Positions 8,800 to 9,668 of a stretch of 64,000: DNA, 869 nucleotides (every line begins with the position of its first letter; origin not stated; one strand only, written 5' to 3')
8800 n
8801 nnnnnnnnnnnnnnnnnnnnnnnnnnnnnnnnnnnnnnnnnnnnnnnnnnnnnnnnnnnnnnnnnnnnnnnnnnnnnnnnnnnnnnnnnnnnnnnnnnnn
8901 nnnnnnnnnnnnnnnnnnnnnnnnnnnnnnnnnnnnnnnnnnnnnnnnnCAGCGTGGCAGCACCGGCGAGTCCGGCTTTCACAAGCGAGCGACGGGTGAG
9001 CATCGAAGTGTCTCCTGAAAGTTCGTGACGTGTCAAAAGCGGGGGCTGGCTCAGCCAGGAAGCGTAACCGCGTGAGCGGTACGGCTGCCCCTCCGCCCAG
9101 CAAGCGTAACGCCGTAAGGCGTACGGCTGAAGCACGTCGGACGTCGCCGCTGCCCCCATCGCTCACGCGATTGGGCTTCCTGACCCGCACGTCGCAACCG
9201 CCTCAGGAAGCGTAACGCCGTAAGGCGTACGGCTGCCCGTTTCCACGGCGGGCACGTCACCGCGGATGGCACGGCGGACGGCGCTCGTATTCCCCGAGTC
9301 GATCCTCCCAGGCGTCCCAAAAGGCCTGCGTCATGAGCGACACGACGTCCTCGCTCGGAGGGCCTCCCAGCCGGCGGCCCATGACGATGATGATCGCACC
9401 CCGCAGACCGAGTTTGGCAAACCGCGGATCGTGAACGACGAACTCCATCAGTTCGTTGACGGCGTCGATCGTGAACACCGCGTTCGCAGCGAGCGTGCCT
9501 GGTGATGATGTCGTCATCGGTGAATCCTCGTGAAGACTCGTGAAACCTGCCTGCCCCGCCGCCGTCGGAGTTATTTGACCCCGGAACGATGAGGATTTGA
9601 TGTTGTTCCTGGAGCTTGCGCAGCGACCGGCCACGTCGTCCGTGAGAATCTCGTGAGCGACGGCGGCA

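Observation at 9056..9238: Repeat families A and B are inverted versions of one hairpin element with GNRA loops and compensatory stem changes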

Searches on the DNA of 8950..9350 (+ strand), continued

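Call 86: search_with_rna_model(model_id=R1, sources=[L284, L285, L286, L287, L288, L289, L290], filters=off, max_evalue=0.1)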
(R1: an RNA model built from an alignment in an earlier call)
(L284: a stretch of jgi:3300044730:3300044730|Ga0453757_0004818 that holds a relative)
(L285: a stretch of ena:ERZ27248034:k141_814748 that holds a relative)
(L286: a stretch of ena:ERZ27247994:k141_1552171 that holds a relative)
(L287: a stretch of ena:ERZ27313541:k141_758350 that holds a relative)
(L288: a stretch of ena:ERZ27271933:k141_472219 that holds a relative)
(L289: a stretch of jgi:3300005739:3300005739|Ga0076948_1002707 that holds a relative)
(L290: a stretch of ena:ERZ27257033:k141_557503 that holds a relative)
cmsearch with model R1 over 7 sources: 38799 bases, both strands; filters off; matches with E-value up to 0.1: 17.
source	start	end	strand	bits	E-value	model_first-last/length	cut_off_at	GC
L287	1579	1612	-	52.7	2.5e-10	1-34/34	no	0.65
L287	1759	1792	-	52.2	3.3e-10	1-34/34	no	0.68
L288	4413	4446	-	51.2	5.4e-10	1-34/34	no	0.65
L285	3861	3894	+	48.9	1.8e-09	1-34/34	no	0.62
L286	3861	3894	+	48.9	1.8e-09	1-34/34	no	0.62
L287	1634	1667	+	48.5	2.3e-09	1-34/34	no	0.68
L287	1685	1718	-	47.7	3.4e-09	1-34/34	no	0.59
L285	3782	3815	-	47.4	4e-09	1-34/34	no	0.71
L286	3782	3815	-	47.4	4e-09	1-34/34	no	0.71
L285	3824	3857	-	44.3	2e-08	1-34/34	no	0.68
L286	3824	3857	-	44.3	2e-08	1-34/34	no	0.68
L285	631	668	+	38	5.4e-07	1-34/34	no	0.71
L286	631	668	+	38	5.4e-07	1-34/34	no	0.71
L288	2822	2855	+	30.9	2.3e-05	1-34/34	no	0.74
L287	1719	1750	-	29.8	4e-05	1-34/34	no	0.59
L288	2914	2947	-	27.7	0.00012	1-34/34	no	0.59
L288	2873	2906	-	22.5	0.0018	1-34/34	no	0.59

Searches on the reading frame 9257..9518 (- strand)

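Call 70: search_protein_families(library=pfam, proteins=[window:9257-9518:-], max_evalue=0.001)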
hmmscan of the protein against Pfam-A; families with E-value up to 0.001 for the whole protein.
window:9257-9518:- (87 aa): 0 families
